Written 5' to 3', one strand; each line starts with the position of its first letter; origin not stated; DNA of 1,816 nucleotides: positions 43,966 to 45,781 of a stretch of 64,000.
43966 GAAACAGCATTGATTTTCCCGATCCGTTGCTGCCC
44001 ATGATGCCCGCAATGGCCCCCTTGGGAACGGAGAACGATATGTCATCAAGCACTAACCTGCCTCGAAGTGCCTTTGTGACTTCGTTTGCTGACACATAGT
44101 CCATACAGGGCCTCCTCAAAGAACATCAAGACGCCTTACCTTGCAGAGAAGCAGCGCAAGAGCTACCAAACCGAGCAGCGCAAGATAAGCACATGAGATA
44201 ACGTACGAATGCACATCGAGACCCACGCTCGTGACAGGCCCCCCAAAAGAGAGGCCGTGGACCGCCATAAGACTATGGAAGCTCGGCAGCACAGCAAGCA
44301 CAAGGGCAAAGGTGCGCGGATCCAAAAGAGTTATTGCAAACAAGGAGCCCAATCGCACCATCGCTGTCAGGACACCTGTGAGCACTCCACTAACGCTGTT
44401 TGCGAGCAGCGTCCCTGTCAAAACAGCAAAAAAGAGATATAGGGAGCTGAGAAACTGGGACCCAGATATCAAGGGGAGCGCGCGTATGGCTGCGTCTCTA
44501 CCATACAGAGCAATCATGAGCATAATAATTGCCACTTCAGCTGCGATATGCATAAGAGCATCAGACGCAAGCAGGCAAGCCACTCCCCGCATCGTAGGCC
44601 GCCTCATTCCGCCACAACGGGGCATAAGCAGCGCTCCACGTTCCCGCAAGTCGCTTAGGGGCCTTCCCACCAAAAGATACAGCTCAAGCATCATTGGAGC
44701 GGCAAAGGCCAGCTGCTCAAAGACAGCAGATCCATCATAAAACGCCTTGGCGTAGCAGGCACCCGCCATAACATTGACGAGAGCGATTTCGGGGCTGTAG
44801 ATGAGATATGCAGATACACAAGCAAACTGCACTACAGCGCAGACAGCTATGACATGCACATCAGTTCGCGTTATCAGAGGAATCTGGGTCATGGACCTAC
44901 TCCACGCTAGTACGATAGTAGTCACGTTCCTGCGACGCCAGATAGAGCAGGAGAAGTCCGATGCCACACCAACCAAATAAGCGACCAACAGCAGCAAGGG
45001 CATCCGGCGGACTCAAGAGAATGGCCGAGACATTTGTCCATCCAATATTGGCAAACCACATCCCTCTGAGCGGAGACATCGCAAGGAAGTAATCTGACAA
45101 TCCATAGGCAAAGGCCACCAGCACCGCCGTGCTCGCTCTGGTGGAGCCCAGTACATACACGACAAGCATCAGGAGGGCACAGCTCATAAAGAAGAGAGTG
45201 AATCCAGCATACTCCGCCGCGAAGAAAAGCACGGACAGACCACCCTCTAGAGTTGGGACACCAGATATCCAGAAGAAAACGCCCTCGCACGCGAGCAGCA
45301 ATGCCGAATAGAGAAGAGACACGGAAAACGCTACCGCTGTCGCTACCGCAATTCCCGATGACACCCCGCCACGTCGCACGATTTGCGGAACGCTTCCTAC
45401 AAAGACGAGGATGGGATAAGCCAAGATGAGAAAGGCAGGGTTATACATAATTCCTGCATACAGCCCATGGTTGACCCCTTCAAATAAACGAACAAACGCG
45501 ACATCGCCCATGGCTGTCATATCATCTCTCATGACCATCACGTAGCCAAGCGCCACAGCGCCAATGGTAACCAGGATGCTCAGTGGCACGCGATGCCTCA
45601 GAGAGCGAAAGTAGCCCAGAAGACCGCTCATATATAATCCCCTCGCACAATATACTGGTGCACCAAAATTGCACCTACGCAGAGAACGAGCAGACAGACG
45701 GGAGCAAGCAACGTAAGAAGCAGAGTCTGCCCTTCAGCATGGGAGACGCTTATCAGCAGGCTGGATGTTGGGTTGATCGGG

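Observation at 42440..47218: Low-GC six-gene operon of unknown function built around one ABC ATPase, bracketed by near-identical palindromes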

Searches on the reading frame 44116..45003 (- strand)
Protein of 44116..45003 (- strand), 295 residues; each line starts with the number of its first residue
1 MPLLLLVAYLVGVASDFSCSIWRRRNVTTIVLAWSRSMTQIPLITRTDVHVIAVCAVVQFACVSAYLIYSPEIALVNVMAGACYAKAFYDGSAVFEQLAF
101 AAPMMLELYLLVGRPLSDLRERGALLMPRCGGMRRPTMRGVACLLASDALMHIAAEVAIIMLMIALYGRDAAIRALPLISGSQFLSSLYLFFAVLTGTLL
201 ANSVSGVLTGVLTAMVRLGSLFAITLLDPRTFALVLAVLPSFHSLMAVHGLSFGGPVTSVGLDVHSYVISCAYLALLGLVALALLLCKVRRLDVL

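Call 8: search_protein_families(library=pfam, proteins=[window:44116-45003:-], max_evalue=1)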
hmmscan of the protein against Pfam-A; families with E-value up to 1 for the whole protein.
window:44116-45003:- (295 aa): 0 families

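Call 9: search_protein_families(library=ncbifam, proteins=[window:44116-45003:-], max_evalue=1)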
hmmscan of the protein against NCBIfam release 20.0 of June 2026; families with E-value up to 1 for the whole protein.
window:44116-45003:- (295 aa): 0 families

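Call 18: search_protein_families(library=padloc, proteins=[window:44116-44892:-], max_evalue=1)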
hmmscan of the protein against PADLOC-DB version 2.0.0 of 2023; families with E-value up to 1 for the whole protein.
window:44116-44892:- (258 aa): 0 families

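Call 51: search_protein_families(library=pfam, alignment_id=A4, max_evalue=5)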
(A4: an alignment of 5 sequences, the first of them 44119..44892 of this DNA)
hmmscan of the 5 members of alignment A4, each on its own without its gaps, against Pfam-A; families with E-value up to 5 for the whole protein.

A. member 1, window:44119-44892:- (258 aa): 0 families

B. families by the number of members that match (of 5 scanned): 3 families
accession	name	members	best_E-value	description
PF22059.2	GumK_N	1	0.045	Glucuronosyltransferase GumK, N-terminal domain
PF12730.13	ABC2_membrane_4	1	0.053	ABC-2 family transporter protein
PF10920.14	DUF2705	1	0.082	Protein of unknown function (DUF2705)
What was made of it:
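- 44116..44892 (-): perm3: a 258-aa polytopic membrane protein with about 6 TM segments. One orthologue hits ABC2_membrane_4 weakly (E=0.05; call 51).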

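Call 85: search_protein_families(library=ncbifam, alignment_id=A4, max_evalue=5)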
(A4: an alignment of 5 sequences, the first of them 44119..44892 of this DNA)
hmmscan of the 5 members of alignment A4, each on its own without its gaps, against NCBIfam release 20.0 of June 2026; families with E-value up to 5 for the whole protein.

A. member 1, window:44119-44892:- (258 aa): 0 families

B. families by the number of members that match (of 5 scanned): 0 families

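Call 98: search_protein_families(library=phrogs, proteins=[window:44116-44892:-], max_evalue=0.1)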
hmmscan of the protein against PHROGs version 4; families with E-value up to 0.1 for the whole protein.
window:44116-44892:- (258 aa): 0 families

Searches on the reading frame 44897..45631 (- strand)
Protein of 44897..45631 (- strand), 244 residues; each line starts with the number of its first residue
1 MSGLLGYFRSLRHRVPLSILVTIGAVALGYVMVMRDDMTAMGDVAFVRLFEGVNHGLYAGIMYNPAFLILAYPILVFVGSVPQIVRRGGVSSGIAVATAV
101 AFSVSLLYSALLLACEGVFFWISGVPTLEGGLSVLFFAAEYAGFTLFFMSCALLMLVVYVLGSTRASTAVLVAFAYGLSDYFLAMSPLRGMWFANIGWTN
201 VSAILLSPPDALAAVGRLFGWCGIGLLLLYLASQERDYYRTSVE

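Call 8: search_protein_families(library=pfam, proteins=[window:44897-45631:-], max_evalue=1)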
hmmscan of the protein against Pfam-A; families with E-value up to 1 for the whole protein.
window:44897-45631:- (244 aa): 0 families

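Call 9: search_protein_families(library=ncbifam, proteins=[window:44897-45631:-], max_evalue=1)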
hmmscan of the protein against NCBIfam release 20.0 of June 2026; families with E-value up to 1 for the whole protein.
window:44897-45631:- (244 aa): 1 family
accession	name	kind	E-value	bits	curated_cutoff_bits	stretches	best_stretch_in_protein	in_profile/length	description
TIGR00546.1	lnt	equivalog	0.48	9.5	132.9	1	118-232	9-114/395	apolipoprotein N-acyltransferase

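Call 18: search_protein_families(library=padloc, proteins=[window:44897-45631:-], max_evalue=1)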
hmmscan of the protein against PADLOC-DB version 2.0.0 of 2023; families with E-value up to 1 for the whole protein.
window:44897-45631:- (244 aa): 0 families

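Call 50: search_protein_families(library=pfam, alignment_id=A3, max_evalue=5)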
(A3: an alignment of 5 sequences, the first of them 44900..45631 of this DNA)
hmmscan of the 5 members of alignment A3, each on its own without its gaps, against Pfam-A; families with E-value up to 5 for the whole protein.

A. member 1, window:44900-45631:- (244 aa): 0 families

B. families by the number of members that match (of 5 scanned): 1 family
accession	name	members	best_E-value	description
PF02723.19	CoV_E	1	1.2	Coronavirus small envelope protein E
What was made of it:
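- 44897..45631 (-): perm2: a 244-aa polytopic membrane protein with about 6 TM segments. It has no family hits (calls 8, 9, 50).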

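Call 98: search_protein_families(library=phrogs, proteins=[window:44897-45631:-], max_evalue=0.1)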
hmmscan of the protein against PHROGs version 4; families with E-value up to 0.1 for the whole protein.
window:44897-45631:- (244 aa): 0 families
